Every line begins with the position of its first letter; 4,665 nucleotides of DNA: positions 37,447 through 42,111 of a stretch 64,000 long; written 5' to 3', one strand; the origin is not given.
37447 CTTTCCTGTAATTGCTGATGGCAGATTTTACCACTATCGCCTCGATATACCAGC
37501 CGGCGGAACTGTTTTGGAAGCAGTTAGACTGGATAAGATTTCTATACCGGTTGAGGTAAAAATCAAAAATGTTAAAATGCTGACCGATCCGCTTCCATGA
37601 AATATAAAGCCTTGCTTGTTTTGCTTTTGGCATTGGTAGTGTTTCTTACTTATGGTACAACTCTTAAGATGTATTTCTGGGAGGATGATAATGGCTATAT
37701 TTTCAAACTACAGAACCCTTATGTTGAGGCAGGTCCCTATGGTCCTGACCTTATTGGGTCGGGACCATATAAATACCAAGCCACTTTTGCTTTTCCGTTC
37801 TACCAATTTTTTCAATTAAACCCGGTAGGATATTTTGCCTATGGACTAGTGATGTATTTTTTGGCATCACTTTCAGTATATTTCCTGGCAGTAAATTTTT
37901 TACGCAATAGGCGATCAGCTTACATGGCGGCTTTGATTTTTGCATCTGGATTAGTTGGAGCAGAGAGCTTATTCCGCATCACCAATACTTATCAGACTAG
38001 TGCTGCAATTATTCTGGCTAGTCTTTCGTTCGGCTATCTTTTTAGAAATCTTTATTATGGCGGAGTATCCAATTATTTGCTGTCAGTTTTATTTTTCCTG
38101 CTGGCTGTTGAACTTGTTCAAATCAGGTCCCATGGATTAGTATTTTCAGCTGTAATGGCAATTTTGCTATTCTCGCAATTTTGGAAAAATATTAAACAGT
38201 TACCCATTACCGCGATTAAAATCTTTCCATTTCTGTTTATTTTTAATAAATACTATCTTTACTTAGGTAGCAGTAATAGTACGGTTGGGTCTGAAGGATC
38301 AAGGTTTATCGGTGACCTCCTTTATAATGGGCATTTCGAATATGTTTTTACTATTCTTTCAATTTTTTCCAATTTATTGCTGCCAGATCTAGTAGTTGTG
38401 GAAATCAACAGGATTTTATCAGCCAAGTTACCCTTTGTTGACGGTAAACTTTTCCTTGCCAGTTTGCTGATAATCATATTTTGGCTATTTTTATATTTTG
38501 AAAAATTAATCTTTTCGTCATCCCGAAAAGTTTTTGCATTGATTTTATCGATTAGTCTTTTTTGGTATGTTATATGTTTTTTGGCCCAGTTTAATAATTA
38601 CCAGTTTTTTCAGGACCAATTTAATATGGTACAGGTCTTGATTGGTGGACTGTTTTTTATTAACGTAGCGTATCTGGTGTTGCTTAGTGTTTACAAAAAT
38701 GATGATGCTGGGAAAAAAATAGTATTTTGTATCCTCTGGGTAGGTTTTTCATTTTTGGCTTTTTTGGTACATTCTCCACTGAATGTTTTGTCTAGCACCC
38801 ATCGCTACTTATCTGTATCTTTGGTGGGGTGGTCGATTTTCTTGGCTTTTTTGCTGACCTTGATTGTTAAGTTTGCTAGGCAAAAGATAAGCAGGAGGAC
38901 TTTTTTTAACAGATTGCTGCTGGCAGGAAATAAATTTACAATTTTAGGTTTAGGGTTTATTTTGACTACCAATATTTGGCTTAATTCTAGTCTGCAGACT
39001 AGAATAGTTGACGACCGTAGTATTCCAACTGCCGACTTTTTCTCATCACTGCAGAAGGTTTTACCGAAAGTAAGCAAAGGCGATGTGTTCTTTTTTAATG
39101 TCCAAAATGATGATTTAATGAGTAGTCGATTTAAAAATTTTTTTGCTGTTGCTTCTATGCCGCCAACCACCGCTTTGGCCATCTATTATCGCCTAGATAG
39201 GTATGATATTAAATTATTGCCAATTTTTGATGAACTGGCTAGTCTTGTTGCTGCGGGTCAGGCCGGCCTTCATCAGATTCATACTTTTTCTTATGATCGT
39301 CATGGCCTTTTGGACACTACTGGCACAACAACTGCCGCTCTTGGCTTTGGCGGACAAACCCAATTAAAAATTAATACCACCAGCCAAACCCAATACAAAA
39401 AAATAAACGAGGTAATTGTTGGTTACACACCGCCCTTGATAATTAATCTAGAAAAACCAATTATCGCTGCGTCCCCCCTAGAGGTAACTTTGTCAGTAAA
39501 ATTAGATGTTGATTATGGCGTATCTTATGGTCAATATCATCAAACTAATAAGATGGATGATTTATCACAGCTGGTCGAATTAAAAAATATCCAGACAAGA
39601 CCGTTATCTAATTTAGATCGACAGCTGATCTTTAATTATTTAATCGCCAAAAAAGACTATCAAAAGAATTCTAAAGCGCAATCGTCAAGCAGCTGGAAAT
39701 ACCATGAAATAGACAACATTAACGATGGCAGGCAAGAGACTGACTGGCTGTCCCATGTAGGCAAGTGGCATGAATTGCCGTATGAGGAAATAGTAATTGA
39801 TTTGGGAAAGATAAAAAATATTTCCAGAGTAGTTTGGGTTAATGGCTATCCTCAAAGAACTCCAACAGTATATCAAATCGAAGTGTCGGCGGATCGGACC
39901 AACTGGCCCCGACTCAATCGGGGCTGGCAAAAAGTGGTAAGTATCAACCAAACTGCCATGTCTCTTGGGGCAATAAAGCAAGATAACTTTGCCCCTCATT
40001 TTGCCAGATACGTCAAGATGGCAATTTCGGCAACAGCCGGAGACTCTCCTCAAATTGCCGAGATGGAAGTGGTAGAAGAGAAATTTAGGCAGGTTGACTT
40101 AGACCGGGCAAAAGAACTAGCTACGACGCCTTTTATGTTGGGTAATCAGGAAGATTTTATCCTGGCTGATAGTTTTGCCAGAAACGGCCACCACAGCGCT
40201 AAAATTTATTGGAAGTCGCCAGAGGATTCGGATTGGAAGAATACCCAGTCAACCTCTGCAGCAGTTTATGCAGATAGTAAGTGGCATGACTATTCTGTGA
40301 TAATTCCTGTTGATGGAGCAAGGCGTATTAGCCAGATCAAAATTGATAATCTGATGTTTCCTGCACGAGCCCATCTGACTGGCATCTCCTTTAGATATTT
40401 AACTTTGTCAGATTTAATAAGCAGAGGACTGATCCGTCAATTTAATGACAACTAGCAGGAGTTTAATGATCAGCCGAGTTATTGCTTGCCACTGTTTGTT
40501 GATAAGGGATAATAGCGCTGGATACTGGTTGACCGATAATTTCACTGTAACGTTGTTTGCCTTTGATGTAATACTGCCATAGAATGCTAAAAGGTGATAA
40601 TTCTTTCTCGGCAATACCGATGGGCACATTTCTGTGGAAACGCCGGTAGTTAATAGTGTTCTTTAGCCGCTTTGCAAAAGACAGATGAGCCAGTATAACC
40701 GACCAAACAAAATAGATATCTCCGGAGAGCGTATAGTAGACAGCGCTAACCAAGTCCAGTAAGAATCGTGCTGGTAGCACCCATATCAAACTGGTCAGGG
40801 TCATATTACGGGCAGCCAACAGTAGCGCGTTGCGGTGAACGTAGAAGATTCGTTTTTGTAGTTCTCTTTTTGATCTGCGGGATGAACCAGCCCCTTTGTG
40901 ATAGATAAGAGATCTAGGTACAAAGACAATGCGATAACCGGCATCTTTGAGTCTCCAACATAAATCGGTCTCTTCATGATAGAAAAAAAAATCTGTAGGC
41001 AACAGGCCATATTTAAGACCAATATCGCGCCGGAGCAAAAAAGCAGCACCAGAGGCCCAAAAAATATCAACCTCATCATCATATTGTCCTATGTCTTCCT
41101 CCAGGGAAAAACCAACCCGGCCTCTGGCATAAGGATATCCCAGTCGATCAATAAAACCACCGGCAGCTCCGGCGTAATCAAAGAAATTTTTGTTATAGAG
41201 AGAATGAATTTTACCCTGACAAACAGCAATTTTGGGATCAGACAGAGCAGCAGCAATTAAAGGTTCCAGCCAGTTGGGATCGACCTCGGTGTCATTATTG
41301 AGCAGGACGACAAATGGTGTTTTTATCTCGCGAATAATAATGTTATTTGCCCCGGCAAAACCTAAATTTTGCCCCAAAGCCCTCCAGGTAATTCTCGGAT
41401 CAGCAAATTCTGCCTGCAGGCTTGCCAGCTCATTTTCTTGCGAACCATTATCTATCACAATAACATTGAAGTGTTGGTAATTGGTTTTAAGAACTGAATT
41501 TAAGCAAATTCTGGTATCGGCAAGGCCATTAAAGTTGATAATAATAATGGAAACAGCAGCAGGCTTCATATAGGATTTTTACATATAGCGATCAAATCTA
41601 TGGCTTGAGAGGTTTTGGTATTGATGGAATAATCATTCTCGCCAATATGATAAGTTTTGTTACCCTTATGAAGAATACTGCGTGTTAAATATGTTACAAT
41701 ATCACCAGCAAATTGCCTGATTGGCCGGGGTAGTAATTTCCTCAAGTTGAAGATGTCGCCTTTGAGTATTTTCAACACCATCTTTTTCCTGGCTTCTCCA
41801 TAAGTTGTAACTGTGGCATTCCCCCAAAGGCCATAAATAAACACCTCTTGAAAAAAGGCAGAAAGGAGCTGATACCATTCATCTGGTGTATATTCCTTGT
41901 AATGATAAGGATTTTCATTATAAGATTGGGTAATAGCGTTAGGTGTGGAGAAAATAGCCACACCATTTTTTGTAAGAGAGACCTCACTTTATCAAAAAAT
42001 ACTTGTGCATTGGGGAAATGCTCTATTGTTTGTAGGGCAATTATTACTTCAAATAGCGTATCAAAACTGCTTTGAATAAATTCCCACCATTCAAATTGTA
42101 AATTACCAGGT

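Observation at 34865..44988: Triplicated GT-C-like proteins fused to C-terminal F5/8 type C (discoidin) lectin domains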

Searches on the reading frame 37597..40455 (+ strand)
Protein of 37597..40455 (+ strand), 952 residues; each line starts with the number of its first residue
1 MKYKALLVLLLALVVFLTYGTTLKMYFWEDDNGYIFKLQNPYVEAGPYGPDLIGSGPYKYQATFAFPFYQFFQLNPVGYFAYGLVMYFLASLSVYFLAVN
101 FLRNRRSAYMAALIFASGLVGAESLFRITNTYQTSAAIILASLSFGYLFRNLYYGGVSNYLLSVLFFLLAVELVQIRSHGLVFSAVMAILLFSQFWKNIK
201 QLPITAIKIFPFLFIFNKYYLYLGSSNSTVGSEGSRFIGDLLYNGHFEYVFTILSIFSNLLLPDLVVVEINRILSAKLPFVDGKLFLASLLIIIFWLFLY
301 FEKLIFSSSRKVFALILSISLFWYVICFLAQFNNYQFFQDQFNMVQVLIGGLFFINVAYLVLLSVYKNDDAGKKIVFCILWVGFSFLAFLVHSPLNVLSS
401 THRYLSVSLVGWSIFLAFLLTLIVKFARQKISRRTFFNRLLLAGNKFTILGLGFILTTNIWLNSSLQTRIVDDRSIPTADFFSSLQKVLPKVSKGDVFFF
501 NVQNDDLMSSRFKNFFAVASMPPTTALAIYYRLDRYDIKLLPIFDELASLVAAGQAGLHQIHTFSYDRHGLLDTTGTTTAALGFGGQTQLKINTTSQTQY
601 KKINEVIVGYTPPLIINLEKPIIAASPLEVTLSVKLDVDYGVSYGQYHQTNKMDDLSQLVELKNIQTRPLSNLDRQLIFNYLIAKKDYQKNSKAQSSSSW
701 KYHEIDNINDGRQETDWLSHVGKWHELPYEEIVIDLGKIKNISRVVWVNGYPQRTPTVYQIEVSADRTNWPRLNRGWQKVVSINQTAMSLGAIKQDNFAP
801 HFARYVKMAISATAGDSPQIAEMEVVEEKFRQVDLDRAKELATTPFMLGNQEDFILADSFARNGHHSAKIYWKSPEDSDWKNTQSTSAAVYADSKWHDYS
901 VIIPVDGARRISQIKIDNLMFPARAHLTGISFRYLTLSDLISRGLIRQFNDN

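Call 4: search_protein_families(library=pfam, proteins=[window:37597-40455:+], max_evalue=0.1)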
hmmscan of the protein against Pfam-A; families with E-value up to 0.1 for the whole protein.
window:37597-40455:+ (952 aa): 2 families
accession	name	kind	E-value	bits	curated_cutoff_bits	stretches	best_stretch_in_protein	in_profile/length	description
PF00754.31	F5_F8_type_C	-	8.7e-12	45.7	28.2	1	694-822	2-126/127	F5/8 type C domain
PF22633.2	F5_F8_type_C_2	-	4.4e-07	30.9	27.8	1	707-808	1-91/91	NedA-like, galactose-binding domain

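Call 5: search_protein_families(library=ncbifam, proteins=[window:37597-40455:+], max_evalue=0.1)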
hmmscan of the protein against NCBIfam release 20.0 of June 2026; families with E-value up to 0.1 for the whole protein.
window:37597-40455:+ (952 aa): 0 families

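Call 91: predict_structure(alignment_id=A5)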
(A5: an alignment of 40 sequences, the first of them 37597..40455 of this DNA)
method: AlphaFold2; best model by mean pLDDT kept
length: 952 residues; sequences in the alignment: 40
mean_pLDDT: 89.0   pTM: 0.85
mean pLDDT of the five models: 89.0, 87.8, 87.7, 86.7, 86.1
residues with pLDDT >= 90: 609; 70-90: 284; 50-70: 43; < 50: 16
segments of 3 or more residues with pLDDT < 50: 225-231, 770-774
pLDDT, mean of each block of 10 residues (from residue 1): 88 97 91 92 85 78 88 94 96 98 96 96 91 93 98 96 97 86 95 92 95 91 52 73 85 94 91 90 91 95 89 96 94 76 89 95 85 96 90 88 94 96 80 52 75 94 94 93 96 95 87 87 93 94 91 93 91 93 93 93 88 93 90 93 78 73 56 89 93 93 90 90 84 96 97 93 82 68 91 95 96 91 97 90 84 89 89 86 87 94 80 92 93 95 85 56
secondary structure, 60 per line:
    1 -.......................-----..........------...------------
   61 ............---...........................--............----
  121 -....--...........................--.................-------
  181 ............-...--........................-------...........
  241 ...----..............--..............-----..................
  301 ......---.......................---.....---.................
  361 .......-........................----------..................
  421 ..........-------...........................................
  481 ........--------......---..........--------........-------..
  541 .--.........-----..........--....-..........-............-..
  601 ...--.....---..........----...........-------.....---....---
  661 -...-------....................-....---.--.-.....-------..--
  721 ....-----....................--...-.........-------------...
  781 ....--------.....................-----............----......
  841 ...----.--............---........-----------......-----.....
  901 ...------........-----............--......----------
elements in order (helices of 4 or more, strands of 3 or more residues): H2-24 H30-39 H61-72 H76-102 H105-116 H122-125 H128-154 H157-173 H181-192 H199-222 H230-243 H248-261 H264-277 H283-306 H310-332 H336-340 H344-367 H369-392 H403-430 H438-488 E497-502 H506-515 H524-531 E539-541 H544-552 E561-567 E570-573 H575-584 E586-597 E599-603 E606-610 E614-623 E628-638 E646-650 H654-657 H672-691 E693-696 H705-709 H721-724 E730-749 E756-764 E778-784 E793-813 E819-827 H835-843 H851-862 E866-873 E885-890 E896-903 E910-917 E923-934 H937-942

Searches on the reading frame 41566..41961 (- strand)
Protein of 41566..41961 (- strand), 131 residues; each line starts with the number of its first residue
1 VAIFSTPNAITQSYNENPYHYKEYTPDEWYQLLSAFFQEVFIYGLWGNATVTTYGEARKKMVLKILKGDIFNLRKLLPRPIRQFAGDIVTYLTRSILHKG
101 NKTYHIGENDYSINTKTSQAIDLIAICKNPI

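Call 8: search_protein_families(library=pfam, proteins=[window:41566-41961:-], max_evalue=0.01)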
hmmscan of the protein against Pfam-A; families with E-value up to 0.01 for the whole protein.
window:41566-41961:- (131 aa): 0 families
